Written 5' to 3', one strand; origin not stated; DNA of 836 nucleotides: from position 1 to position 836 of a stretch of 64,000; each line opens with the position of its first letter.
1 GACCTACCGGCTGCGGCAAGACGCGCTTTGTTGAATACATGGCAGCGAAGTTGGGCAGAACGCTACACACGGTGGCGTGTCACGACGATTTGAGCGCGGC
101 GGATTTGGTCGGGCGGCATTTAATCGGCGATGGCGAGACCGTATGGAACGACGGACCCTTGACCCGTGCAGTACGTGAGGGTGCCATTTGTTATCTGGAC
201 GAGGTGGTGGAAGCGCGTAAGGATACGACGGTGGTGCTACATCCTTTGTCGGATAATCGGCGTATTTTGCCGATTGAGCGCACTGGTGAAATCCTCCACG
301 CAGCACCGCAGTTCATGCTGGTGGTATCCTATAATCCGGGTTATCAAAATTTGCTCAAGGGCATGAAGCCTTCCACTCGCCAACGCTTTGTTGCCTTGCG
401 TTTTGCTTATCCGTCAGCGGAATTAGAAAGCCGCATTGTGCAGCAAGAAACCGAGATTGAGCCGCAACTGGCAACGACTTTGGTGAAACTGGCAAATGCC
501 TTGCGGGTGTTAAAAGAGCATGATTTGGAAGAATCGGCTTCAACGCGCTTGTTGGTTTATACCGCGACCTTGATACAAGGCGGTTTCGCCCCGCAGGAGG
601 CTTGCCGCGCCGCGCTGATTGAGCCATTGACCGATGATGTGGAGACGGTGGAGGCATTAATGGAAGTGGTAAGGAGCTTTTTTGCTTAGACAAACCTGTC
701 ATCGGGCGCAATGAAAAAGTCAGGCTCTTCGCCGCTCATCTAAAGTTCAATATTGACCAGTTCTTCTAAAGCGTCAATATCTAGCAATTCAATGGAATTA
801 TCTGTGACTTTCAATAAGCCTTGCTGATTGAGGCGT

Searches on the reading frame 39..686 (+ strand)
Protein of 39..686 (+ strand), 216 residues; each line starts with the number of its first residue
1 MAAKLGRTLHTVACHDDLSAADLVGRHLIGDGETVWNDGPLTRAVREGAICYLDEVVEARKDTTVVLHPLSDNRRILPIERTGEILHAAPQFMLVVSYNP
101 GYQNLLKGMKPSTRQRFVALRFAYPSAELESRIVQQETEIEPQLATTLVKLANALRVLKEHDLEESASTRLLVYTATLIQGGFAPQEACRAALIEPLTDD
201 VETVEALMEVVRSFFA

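Call 25: search_protein_families(library=pfam, alignment_id=A3, max_evalue=0.00001)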
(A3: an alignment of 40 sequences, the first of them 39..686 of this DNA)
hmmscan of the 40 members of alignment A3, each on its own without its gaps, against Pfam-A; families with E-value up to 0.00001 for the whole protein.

A. member 1, window:39-686:+ (216 aa): 2 families
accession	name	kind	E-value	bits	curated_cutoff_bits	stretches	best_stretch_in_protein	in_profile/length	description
PF08406.16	CbbQ_C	-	3.2e-32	111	20.6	1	130-213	1-84/85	CbbQ/NirQ/NorQ C-terminal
PF07728.20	AAA_5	-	2.6e-28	99.2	22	1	1-117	19-139/139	AAA domain (dynein-related subfamily)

B. families by the number of members that match (of 40 scanned): 73 families (the first 25 are shown)
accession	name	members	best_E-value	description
PF00989.32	PAS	5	1.3e-30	PAS fold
PF13426.13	PAS_9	4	2.2e-32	PAS domain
PF02518.31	HATPase_c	4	9.3e-29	Histidine kinase-, DNA gyrase B-, and HSP90-like ATPase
PF08448.16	PAS_4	4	8.2e-17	PAS fold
PF08447.18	PAS_3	3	1.2e-48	PAS fold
PF00072.30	Response_reg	3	1.2e-29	Response regulator receiver domain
PF00512.31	HisKA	3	7.1e-23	His Kinase A (phospho-acceptor) domain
PF13188.13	PAS_8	3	6.8e-10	PAS domain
PF01339.22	CheB_methylest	2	1.8e-60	CheB methylesterase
PF01739.24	CheR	2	6.3e-56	CheR methyltransferase, SAM binding domain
PF07728.20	AAA_5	2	2.6e-28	AAA domain (dynein-related subfamily)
PF03705.20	CheR_N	2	3.2e-14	CheR methyltransferase, all-alpha domain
PF14501.12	HATPase_c_5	2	1.2e-06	GHKL domain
PF00920.27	ILVD_EDD_N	1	2.8e-134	Dihydroxy-acid/6-phosphogluconate dehydratase N-terminal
PF04445.19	SAM_MT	1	6.5e-89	Putative SAM-dependent methyltransferase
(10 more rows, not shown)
